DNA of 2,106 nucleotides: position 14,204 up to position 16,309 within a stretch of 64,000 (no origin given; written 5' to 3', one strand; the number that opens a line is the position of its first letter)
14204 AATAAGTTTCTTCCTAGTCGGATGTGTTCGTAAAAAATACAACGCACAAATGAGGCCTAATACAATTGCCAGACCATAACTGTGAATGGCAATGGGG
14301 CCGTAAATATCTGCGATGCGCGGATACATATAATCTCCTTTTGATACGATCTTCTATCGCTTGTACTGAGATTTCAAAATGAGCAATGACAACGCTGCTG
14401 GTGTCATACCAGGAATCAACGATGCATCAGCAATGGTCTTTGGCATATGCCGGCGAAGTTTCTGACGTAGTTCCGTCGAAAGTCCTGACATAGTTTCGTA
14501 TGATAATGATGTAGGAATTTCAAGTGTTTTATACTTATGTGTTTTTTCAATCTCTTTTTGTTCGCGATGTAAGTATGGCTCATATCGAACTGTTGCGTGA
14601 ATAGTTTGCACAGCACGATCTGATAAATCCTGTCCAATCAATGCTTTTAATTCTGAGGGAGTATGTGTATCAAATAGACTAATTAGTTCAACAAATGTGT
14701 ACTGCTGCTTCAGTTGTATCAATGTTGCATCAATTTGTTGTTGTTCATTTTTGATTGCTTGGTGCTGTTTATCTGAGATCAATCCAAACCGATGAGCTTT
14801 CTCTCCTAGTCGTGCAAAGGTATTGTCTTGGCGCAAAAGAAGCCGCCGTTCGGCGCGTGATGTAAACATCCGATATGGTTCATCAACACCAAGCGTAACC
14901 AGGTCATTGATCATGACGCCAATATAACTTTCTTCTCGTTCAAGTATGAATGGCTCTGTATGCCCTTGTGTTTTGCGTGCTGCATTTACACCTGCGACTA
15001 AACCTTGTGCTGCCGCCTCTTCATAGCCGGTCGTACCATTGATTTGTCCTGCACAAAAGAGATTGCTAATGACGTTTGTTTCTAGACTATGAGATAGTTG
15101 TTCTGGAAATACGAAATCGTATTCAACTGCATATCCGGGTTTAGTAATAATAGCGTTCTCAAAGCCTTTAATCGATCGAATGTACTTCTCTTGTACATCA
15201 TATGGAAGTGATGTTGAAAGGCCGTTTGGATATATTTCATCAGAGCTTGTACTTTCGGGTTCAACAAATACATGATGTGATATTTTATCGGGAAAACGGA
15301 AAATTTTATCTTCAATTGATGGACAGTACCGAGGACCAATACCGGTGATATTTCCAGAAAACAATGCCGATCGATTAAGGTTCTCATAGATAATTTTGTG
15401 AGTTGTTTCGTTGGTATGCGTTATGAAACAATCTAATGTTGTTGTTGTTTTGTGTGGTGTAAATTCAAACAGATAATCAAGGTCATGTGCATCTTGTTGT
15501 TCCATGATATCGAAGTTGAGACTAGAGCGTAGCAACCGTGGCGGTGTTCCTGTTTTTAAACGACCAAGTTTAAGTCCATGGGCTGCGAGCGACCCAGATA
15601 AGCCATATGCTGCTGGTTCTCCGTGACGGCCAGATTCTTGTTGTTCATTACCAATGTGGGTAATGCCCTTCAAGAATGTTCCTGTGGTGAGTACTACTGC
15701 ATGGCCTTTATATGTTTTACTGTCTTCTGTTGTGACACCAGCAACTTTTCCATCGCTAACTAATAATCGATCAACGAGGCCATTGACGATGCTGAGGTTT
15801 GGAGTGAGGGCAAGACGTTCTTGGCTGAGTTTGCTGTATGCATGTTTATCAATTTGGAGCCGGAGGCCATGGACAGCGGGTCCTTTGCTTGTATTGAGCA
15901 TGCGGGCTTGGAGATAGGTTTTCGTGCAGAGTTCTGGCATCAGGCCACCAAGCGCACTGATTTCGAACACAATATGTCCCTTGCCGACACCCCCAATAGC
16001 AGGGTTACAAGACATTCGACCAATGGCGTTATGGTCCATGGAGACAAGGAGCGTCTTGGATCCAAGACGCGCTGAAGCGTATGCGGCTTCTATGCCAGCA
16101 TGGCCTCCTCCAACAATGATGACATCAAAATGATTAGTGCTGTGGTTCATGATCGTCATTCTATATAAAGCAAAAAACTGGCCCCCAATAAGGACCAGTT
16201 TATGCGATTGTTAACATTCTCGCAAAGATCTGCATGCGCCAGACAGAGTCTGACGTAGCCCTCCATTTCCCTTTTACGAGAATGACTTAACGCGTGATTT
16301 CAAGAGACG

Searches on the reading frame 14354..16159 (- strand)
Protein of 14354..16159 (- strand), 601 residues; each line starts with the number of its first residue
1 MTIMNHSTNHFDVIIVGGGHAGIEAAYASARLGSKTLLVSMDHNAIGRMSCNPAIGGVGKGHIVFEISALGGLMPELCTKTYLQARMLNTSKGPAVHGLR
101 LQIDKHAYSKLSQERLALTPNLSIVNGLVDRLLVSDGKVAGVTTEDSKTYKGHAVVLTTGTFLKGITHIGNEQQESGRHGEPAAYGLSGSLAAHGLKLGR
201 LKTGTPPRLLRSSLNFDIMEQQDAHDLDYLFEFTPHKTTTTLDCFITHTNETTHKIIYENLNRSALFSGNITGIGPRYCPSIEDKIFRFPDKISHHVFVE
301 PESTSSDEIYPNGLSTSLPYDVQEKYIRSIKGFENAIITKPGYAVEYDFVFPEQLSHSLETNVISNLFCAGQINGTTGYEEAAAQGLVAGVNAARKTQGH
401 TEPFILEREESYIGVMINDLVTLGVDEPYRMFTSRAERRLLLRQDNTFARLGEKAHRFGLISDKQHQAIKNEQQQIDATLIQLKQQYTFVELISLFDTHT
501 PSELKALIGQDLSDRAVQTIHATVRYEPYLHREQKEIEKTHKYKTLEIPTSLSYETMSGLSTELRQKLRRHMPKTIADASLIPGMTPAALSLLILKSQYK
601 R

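Call 32: search_protein_families(library=pfam, proteins=[window:14354-16159:-], max_evalue=0.001)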
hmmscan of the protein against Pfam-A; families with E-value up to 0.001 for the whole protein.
window:14354-16159:- (601 aa): 7 families
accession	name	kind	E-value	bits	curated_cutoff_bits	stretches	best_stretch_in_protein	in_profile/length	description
PF01134.28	GIDA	-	7e-154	513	22.1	1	12-399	1-389/391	Glucose inhibited division protein A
PF13932.14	SAM_GIDA_C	-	3.5e-18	65.6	27.1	1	538-593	1-56/57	tRNA modifying enzyme MnmG/GidA C-terminal helical bundle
PF12831.13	FAD_oxidored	-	2.3e-09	37.5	27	1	12-156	1-141/416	FAD dependent oxidoreductase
PF00890.30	FAD_binding_2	-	3.1e-06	27.1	20.4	1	12-44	1-33/414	FAD binding domain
PF07992.20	Pyr_redox_2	-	9.9e-06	25.6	26.1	1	11-161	1-109/291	Pyridine nucleotide-disulphide oxidoreductase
PF00070.33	Pyr_redox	-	0.00051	20.9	22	0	13-44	2-33/82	Pyridine nucleotide-disulphide oxidoreductase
PF01266.30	DAO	-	0.00052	20.1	27.9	0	12-42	1-31/353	FAD dependent oxidoreductase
